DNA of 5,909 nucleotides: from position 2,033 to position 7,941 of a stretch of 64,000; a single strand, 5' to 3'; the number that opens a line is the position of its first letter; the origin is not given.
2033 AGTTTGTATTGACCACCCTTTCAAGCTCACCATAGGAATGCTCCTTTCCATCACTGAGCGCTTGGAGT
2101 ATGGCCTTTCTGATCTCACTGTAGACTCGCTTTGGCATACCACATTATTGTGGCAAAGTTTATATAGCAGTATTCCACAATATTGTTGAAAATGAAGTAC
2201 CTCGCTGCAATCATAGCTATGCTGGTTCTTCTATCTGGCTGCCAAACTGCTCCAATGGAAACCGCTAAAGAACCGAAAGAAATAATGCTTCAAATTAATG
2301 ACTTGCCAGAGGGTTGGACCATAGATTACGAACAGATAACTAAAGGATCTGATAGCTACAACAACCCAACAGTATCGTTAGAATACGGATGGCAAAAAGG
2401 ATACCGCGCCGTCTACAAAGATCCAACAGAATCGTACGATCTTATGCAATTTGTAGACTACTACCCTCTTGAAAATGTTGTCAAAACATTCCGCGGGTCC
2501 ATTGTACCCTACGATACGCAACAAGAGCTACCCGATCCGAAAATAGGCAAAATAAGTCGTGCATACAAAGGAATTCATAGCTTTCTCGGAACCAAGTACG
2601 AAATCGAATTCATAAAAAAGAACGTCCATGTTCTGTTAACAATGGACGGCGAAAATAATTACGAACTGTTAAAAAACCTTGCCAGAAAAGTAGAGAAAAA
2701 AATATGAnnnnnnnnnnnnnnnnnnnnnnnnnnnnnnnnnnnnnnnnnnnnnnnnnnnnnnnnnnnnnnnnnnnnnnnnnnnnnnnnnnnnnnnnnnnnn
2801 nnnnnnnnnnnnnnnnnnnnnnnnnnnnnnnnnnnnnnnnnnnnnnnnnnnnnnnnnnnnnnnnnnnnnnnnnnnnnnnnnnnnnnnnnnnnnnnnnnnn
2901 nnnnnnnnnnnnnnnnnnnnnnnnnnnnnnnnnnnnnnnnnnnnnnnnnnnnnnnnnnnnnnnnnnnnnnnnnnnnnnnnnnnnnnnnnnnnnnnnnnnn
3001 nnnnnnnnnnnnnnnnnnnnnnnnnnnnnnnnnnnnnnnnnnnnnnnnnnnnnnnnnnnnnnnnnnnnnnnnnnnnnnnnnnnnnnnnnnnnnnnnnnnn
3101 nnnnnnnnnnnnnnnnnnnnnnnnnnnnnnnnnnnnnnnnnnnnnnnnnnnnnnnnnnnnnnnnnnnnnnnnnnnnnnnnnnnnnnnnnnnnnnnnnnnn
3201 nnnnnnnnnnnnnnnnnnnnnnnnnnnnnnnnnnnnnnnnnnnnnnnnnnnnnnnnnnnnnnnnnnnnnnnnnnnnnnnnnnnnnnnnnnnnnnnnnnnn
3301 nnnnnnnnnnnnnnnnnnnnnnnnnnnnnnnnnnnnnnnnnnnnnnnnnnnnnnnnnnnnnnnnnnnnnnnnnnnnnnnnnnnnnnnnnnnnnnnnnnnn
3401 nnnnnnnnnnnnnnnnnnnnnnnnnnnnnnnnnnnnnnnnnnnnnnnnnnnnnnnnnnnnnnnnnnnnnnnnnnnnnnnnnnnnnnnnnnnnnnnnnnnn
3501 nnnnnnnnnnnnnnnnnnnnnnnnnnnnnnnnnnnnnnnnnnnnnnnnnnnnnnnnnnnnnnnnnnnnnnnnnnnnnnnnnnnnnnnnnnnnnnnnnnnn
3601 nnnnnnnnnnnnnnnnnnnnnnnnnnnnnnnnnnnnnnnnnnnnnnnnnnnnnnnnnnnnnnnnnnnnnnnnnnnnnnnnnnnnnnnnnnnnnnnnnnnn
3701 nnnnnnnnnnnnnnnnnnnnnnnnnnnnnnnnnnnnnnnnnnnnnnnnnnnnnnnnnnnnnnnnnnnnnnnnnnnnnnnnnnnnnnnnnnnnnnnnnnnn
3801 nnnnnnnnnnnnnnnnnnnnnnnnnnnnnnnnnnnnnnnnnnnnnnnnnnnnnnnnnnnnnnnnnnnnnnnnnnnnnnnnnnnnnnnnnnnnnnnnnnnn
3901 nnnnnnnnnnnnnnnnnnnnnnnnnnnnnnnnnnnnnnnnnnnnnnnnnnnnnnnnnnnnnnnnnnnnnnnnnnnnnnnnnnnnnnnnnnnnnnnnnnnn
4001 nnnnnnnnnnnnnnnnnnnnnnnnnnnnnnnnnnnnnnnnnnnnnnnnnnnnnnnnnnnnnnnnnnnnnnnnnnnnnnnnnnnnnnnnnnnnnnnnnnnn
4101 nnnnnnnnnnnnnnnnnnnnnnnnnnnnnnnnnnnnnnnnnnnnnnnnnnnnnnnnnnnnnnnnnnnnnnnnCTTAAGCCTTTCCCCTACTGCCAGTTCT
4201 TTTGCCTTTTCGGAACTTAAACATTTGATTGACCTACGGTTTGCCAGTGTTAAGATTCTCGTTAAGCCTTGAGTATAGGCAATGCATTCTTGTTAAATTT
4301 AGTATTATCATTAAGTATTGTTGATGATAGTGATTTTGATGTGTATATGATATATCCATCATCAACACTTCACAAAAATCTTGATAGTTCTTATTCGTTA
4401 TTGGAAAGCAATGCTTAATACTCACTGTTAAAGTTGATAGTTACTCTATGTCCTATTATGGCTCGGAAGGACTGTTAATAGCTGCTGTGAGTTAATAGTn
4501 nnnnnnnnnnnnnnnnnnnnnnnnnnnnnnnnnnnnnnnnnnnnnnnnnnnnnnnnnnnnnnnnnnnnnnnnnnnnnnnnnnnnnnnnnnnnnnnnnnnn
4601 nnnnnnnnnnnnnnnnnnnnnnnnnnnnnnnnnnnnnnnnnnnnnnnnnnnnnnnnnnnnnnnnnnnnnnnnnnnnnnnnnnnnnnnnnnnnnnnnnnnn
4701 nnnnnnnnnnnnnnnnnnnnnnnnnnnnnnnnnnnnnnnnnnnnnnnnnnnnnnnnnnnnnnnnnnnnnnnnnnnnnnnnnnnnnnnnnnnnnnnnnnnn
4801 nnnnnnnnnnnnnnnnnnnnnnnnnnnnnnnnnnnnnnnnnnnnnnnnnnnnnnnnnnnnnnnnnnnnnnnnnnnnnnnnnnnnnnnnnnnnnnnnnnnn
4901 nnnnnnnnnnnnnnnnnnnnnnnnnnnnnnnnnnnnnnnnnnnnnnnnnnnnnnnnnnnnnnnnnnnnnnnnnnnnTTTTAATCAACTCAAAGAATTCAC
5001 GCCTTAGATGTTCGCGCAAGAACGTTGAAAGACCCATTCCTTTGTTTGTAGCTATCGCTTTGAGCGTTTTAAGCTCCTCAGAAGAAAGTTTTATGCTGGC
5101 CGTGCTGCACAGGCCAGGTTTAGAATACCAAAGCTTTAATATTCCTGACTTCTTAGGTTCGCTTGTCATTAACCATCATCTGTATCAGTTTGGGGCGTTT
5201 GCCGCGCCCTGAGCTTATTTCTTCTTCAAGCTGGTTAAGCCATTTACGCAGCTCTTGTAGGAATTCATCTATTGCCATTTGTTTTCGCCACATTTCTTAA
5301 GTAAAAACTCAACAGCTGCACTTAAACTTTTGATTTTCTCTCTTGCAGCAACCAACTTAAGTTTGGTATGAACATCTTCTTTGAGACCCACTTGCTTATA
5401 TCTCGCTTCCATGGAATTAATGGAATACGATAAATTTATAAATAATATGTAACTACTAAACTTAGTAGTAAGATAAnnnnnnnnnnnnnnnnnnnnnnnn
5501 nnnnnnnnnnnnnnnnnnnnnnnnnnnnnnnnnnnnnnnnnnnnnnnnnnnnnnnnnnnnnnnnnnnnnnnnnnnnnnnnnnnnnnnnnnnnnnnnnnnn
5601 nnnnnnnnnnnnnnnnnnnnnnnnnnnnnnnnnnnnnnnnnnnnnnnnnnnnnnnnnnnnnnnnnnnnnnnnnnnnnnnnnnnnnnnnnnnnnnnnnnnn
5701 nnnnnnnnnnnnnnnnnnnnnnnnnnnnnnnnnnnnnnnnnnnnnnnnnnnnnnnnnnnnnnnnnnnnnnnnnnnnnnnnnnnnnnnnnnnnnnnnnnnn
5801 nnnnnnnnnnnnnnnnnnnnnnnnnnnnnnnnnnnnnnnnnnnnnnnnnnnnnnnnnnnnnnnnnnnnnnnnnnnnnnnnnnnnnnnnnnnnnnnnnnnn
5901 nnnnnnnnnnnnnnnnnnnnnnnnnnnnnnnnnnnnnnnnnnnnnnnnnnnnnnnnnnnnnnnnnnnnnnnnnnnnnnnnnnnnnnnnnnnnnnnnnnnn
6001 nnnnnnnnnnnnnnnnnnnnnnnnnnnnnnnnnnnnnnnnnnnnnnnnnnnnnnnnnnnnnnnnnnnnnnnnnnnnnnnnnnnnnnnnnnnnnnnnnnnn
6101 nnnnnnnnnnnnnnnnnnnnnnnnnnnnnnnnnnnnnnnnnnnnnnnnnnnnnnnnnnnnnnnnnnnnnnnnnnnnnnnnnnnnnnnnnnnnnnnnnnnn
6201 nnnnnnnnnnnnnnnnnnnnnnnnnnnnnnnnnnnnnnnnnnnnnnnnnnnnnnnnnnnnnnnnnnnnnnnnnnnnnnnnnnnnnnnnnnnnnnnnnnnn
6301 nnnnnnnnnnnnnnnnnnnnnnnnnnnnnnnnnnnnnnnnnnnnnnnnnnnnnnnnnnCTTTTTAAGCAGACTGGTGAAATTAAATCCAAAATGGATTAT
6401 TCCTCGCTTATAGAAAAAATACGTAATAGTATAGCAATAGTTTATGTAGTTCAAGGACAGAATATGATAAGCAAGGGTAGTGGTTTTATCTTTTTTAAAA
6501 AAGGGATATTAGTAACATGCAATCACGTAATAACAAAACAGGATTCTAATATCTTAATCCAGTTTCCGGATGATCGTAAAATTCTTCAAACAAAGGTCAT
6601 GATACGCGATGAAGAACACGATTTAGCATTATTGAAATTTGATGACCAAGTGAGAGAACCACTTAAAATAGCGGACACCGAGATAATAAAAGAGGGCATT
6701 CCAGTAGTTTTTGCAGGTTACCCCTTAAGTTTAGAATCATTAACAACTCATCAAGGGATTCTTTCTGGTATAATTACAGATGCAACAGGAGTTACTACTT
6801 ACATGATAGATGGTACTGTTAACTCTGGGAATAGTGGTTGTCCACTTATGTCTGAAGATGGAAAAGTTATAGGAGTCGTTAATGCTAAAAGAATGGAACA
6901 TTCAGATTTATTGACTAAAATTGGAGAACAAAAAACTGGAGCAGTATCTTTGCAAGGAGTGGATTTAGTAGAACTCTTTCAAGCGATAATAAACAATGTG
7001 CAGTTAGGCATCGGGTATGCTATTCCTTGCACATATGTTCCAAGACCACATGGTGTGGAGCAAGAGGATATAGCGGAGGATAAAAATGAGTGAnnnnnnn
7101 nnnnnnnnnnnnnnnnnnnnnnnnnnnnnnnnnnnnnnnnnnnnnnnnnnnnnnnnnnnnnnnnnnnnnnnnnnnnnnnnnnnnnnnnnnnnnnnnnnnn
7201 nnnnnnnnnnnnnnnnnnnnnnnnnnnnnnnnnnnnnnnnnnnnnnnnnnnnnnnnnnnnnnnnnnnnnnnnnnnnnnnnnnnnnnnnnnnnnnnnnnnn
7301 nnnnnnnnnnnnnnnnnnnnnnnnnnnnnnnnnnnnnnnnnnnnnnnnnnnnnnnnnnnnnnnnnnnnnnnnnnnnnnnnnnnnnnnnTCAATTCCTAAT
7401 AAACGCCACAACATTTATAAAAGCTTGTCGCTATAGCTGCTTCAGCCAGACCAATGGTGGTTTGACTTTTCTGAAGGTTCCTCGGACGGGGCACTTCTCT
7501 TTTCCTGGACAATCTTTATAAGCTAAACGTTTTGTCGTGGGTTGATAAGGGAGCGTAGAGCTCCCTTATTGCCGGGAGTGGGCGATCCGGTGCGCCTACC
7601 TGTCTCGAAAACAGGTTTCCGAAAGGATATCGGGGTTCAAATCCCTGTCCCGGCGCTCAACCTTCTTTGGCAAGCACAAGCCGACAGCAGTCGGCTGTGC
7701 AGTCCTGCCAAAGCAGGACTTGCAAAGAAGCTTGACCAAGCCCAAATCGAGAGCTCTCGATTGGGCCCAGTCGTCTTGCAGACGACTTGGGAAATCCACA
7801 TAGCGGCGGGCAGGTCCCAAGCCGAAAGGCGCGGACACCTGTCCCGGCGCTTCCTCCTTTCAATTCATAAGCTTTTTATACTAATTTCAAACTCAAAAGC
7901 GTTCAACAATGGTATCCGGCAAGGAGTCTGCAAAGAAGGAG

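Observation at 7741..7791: Family of ~51-nt twin-hairpin elements with invariant stems and variable loops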

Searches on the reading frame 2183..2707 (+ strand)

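Call 50: search_protein_families(library=pfam, proteins=[window:2183-2707:+], max_evalue=0.01)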
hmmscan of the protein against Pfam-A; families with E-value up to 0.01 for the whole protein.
window:2183-2707:+ (174 aa): 0 families

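Call 105: search_protein_families(library=phrogs, proteins=[window:2183-2707:+], max_evalue=0.01)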
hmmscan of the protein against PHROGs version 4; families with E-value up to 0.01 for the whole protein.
window:2183-2707:+ (174 aa): 3 families
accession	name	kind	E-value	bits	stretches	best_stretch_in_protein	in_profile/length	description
phrog_1119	-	moron, auxiliary metabolic gene and host takeover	0.0015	19.9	1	4-24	1-21/78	Cor superinfection exclusion protein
phrog_812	-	lysis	0.0027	18.8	1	4-68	1-60/102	Rz-like spanin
phrog_456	-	lysis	0.0092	16.7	0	2-53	8-52/102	Rz-like spanin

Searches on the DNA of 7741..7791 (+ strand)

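Call 44: build_rna_model(alignment_id=A2, structure=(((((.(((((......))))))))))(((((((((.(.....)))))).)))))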
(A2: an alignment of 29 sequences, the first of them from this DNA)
Model R1 built from alignment A2 (29 sequences, 54 columns); structure: as given.
model positions 50; base pairs 20; branch points 1; effective number of sequences 4.34; information 1.106 bits per position. Calibrated on 0.2 Mb of random sequence (short: E-values are rough).
structure used (alignment columns):
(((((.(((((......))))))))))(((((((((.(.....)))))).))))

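Call 45: search_with_rna_model(model_id=R1, source=window, filters=off, max_evalue=10)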
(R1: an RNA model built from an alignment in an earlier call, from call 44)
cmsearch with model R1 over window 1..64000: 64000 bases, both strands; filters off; matches with E-value up to 10: 29.
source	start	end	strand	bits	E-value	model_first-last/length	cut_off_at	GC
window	34660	34710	+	69.5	1.8e-15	1-50/50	no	0.63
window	7741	7791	+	66.1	1.2e-14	1-50/50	no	0.59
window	13323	13370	+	63.3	5.8e-14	1-50/50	no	0.62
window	62156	62206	-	58.7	8.4e-13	1-50/50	no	0.63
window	10135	10183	+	58.6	8.8e-13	1-50/50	no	0.53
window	11495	11541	+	52.1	3.5e-11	1-50/50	no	0.64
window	7741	7791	-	50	1.1e-10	1-50/50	no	0.59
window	13323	13370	-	48.1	3.4e-10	1-50/50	no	0.62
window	34660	34710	-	47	6.3e-10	1-50/50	no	0.63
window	10135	10183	-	40.8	2.1e-08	1-50/50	no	0.53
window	62156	62206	+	33.5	1.3e-06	1-50/50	no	0.63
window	9971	10017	+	31.7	3.9e-06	1-50/50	no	0.62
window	28385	28432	-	30.1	9.7e-06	1-50/50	no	0.62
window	11495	11541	-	29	1.8e-05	1-50/50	no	0.64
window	9971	10015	-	24.4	0.00025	1-50/50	no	0.6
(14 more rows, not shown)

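Call 48: search_with_rna_model(model_id=R1, sources=[window, L047, L057, L058, L094, L120, L121, L122, L124, L125, L126, L127, L128, L129, L130, L132, L133, L134, L135, L138, L139, L140, L141, L142, L143, L144, L145], max_evalue=0.01, make_alignment=true)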
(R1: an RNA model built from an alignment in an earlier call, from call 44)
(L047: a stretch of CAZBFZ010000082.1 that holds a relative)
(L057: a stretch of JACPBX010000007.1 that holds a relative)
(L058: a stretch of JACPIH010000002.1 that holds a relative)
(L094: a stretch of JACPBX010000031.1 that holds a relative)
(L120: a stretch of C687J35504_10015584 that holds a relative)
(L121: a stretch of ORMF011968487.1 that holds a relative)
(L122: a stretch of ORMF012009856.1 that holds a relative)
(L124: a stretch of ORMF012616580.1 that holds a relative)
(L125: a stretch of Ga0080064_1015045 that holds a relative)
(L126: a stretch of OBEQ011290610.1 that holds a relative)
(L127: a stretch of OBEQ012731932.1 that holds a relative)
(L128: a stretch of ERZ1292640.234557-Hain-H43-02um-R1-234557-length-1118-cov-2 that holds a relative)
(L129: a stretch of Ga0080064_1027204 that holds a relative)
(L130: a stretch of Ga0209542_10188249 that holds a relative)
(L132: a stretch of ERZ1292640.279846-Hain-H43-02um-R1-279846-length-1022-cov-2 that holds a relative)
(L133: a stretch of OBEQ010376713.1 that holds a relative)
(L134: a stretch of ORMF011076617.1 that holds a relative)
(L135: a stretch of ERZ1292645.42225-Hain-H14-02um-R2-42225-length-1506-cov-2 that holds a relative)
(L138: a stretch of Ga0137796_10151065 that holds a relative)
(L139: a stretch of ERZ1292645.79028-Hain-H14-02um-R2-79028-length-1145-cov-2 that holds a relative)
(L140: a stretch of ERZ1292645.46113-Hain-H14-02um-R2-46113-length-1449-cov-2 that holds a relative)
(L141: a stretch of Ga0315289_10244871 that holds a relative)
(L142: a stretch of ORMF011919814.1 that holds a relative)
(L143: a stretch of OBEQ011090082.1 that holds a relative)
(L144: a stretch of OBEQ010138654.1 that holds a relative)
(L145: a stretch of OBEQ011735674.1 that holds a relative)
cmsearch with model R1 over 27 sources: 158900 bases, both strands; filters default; matches with E-value up to 0.01: 77.
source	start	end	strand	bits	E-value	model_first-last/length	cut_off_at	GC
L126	121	170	-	71.8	1.2e-15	1-50/50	no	0.64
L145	298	347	+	71.4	1.5e-15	1-50/50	no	0.66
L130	173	223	-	70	3.2e-15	1-50/50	no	0.57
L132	623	673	-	69.7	3.9e-15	1-50/50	no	0.59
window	34660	34710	+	69.5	4.5e-15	1-50/50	no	0.63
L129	1770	1820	-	68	1.1e-14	1-50/50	no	0.61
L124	1001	1051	-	67.7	1.2e-14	1-50/50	no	0.59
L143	2644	2691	+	67.5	1.4e-14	1-50/50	no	0.65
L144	1494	1545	+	67.4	1.4e-14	1-50/50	no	0.56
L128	391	439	-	66.2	2.8e-14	1-50/50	no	0.57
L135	924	971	+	66.1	3e-14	1-50/50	no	0.65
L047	2723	2770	-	66.1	3.1e-14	1-50/50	no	0.67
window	7741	7791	+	66.1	3.1e-14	1-50/50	no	0.59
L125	2261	2309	-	66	3.2e-14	1-50/50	no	0.63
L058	3983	4031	-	65.9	3.5e-14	1-50/50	no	0.61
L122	5525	5576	+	65.1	5.3e-14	1-50/50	no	0.63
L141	269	317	+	64.1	9.2e-14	1-50/50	no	0.65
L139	36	86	+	62.2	2.7e-13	1-50/50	no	0.63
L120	2172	2219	-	62.1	3e-13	1-50/50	no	0.62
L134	2527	2574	-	61.3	4.7e-13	1-50/50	no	0.62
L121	2506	2556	+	60.7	6.7e-13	1-50/50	no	0.57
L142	2324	2371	-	59.9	1e-12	1-50/50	no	0.62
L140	864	912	-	57.2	4.9e-12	1-50/50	no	0.57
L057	594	641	-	56.3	8e-12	1-50/50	no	0.62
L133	2073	2124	+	55.6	1.2e-11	1-50/50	no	0.63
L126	121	170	+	53.5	4e-11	1-50/50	no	0.64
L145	298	347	-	53.2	4.5e-11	1-50/50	no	0.66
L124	1001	1051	+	51.5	1.2e-10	1-50/50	no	0.59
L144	1630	1678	+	51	1.6e-10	1-50/50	no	0.67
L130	173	223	+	50.9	1.7e-10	1-50/50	no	0.57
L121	1191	1241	+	50.1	2.8e-10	1-50/50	no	0.61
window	7741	7791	-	50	2.8e-10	1-50/50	no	0.59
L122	5525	5576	-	49.5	3.8e-10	1-50/50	no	0.63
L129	1770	1820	+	49.3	4.4e-10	1-50/50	no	0.61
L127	526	624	+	48.5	6.7e-10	1-50/50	no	0.57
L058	3983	4031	+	47.6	1.1e-09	1-50/50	no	0.61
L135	924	971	-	47.3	1.3e-09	1-50/50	no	0.65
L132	623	673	+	47.2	1.4e-09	1-50/50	no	0.59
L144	1494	1545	-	47.2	1.4e-09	1-50/50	no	0.56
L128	391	439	+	47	1.6e-09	1-50/50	no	0.57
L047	2723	2770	+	46.5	2.1e-09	1-50/50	no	0.67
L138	1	42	-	46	2.7e-09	1-43/50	3'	0.64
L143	2644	2691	-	45.8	3.2e-09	1-50/50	no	0.65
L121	1191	1240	-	45.4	3.9e-09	1-50/50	no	0.62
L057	1928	1977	-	45.3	4.2e-09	1-50/50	no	0.56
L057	1928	1977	+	45.1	4.8e-09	1-50/50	no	0.56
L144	1630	1678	-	43.9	9e-09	1-50/50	no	0.67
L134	2527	2574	+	43.8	9.7e-09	1-50/50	no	0.62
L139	36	86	-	41.9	2.9e-08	1-50/50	no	0.63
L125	2261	2309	+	41.9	3e-08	1-50/50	no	0.63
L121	2506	2556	-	41.6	3.4e-08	1-50/50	no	0.57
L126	182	230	-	41.4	3.7e-08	1-50/50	no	0.59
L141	269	317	-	41.4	3.7e-08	1-50/50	no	0.65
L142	2324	2371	+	40.9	5e-08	1-50/50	no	0.62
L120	2172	2219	+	40.1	7.8e-08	1-50/50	no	0.62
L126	182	230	+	37.4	3.7e-07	1-50/50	no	0.59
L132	892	939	-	35.9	9e-07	1-50/50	no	0.56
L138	1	42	+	34.8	1.6e-06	8-50/50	5'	0.64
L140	865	912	+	34.7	1.7e-06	1-50/50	no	0.58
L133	2178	2236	+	33.9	2.7e-06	1-50/50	no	0.59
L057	594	641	+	33.6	3.2e-06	1-50/50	no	0.62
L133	2073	2124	-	32.9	4.8e-06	1-50/50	no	0.63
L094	5766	5817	-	30.9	1.5e-05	1-50/50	no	0.52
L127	526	582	-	28.9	4.7e-05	1-50/50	no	0.56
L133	2178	2221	-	28.6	5.7e-05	1-50/50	no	0.59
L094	5819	5853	+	26.7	0.00017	1-50/50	no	0.66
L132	893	939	+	25.9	0.00025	1-50/50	no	0.55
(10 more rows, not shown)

Alignment A3: 77 matches aligned to the model, 134 columns, each read 5' to 3' on its own strand. Consensus structure (alignment columns), stored with it:
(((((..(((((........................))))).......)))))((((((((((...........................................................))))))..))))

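Call 54: search_with_rna_model(model_id=R1, source=L146, filters=off, max_evalue=1)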
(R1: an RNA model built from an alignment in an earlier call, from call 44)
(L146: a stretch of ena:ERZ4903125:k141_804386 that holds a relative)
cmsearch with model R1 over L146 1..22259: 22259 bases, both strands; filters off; matches with E-value up to 1: 0.
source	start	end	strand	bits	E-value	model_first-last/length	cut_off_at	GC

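Call 62: search_with_rna_model(model_id=R1, sources=[L147, L148, L149, L150, L151, L152, L153, L154, L155, L156, L157, L158, L159, L160, L161, L162], max_evalue=0.1)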
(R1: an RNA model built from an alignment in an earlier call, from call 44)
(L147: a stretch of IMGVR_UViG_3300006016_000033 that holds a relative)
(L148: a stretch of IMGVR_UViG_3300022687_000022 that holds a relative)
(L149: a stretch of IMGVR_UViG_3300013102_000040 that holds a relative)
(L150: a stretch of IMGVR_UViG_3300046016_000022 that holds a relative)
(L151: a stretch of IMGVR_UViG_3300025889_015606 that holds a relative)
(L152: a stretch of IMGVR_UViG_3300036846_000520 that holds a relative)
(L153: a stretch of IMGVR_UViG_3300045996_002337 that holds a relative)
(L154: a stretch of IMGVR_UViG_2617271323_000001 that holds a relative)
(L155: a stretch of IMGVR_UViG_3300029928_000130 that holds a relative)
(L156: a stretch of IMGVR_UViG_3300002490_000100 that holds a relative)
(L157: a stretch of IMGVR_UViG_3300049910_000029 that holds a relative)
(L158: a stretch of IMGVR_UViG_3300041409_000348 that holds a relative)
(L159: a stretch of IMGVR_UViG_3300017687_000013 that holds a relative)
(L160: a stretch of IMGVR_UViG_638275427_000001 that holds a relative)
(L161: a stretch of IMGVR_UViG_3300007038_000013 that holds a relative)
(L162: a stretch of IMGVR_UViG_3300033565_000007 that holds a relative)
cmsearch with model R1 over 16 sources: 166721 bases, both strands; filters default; matches with E-value up to 0.1: 4.
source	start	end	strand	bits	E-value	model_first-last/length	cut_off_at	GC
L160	291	360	-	20.6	0.0056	1-50/50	no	0.61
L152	3722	3745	+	17.6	0.031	1-50/50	no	0.58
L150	7193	7216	-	17.6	0.031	1-50/50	no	0.58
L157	8149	8172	+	17.6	0.031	1-50/50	no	0.58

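Call 69: search_with_rna_model(model_id=R1, sources=[L163, L164, L165, L120], max_evalue=0.05, filters=off, show_alignments=0)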
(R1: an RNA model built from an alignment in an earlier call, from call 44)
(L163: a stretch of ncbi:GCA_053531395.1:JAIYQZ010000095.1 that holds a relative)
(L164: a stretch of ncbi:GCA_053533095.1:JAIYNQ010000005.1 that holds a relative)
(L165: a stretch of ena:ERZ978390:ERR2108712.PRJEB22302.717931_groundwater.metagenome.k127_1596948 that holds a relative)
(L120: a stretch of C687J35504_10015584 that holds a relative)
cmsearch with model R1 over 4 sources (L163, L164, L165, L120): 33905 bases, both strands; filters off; matches with E-value up to 0.05: 11.
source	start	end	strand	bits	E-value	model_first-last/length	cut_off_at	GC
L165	1822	1869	+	67.1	3.7e-15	1-50/50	no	0.62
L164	10765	10812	+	66.2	5.9e-15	1-50/50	no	0.67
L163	1031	1078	+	66.1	6.4e-15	1-50/50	no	0.65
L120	2172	2219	-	62.1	6.4e-14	1-50/50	no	0.62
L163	1031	1078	-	46.3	5e-10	1-50/50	no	0.65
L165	1822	1869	-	46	6e-10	1-50/50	no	0.62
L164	10765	10812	-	44.6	1.3e-09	1-50/50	no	0.67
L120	2172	2219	+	40.1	1.7e-08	1-50/50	no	0.62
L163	6853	6910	+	33.4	7.9e-07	1-50/50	no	0.57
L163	6853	6910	-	26.6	3.8e-05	1-50/50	no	0.57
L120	31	80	+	24.9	9.5e-05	1-50/50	no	0.54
